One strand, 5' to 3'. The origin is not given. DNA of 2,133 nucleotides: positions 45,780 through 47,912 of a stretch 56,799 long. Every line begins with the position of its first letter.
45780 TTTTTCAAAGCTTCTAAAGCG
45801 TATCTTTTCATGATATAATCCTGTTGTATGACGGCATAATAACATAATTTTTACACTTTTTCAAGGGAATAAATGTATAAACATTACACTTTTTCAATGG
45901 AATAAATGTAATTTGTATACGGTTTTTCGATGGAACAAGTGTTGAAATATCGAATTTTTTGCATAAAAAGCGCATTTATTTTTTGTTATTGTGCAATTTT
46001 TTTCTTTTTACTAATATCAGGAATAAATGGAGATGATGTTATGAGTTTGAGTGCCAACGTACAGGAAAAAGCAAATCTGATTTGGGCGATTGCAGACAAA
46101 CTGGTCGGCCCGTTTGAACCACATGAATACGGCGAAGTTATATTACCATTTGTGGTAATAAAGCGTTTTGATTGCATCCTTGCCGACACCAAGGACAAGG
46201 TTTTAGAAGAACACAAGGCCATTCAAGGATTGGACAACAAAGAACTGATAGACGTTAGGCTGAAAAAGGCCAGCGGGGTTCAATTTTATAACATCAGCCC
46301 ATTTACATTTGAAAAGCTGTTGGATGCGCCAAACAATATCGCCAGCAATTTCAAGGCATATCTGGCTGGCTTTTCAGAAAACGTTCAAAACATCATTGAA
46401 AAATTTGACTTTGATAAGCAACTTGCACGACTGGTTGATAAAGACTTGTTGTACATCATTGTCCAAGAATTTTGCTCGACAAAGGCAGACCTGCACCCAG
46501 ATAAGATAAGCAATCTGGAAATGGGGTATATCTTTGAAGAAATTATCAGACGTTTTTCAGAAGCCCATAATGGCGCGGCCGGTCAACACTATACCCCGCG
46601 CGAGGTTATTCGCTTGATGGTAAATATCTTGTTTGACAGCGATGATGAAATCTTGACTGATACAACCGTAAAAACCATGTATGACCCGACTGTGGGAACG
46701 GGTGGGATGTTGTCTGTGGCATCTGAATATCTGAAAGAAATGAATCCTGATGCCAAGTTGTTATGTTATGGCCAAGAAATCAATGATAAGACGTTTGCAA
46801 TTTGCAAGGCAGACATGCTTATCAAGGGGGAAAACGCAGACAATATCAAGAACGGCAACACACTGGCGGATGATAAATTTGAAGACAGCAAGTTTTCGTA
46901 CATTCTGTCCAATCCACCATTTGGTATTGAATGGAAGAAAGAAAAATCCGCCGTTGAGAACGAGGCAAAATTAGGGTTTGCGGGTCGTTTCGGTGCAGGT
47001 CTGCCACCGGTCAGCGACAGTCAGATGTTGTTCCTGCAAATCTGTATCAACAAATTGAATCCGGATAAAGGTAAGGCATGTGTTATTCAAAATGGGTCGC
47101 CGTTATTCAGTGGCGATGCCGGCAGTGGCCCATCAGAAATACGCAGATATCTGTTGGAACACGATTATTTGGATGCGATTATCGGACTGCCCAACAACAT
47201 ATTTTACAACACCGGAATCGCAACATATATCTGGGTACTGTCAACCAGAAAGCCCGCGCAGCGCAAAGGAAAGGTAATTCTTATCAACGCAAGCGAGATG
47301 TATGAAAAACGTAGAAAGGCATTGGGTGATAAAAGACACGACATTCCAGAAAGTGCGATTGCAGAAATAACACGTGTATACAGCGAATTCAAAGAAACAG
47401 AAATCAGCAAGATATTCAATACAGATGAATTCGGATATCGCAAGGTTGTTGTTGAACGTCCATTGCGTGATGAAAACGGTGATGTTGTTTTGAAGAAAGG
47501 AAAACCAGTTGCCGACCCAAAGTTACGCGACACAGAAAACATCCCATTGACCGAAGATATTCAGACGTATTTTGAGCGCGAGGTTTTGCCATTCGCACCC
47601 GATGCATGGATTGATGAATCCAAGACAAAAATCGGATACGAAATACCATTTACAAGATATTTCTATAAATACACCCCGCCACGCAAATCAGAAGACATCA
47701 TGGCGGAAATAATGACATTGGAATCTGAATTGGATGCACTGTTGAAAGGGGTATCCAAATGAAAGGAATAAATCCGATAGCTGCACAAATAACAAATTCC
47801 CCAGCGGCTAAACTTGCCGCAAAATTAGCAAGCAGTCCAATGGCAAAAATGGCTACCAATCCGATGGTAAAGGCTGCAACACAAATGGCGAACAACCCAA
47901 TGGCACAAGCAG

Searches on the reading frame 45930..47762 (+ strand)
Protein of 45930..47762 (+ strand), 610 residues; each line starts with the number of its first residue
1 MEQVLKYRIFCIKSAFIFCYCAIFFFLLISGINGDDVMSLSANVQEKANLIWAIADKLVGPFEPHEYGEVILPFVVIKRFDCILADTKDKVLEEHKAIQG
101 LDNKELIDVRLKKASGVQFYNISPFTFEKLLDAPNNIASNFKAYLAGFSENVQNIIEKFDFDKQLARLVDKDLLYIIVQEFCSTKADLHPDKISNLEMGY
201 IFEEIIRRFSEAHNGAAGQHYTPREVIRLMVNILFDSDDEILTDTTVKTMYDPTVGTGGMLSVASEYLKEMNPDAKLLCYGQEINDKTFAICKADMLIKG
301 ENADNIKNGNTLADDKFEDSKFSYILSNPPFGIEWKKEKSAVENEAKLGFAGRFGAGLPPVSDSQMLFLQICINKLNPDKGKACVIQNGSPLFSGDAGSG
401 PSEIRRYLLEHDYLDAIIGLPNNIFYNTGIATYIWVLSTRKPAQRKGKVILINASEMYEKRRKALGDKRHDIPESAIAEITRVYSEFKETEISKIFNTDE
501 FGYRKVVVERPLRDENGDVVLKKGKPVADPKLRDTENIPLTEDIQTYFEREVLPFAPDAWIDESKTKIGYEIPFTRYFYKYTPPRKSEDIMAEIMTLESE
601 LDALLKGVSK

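Call 46: search_protein_families(library=ncbifam, proteins=[window:45930-47762:+], max_evalue=1e-25)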
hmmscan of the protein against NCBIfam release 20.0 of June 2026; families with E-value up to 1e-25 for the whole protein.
window:45930-47762:+ (610 aa): 1 family
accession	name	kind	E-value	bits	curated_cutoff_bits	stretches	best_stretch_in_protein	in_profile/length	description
TIGR00497.1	hsdM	equivalog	3e-31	108.7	242.75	1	199-490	181-461/515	type I restriction-modification system subunit M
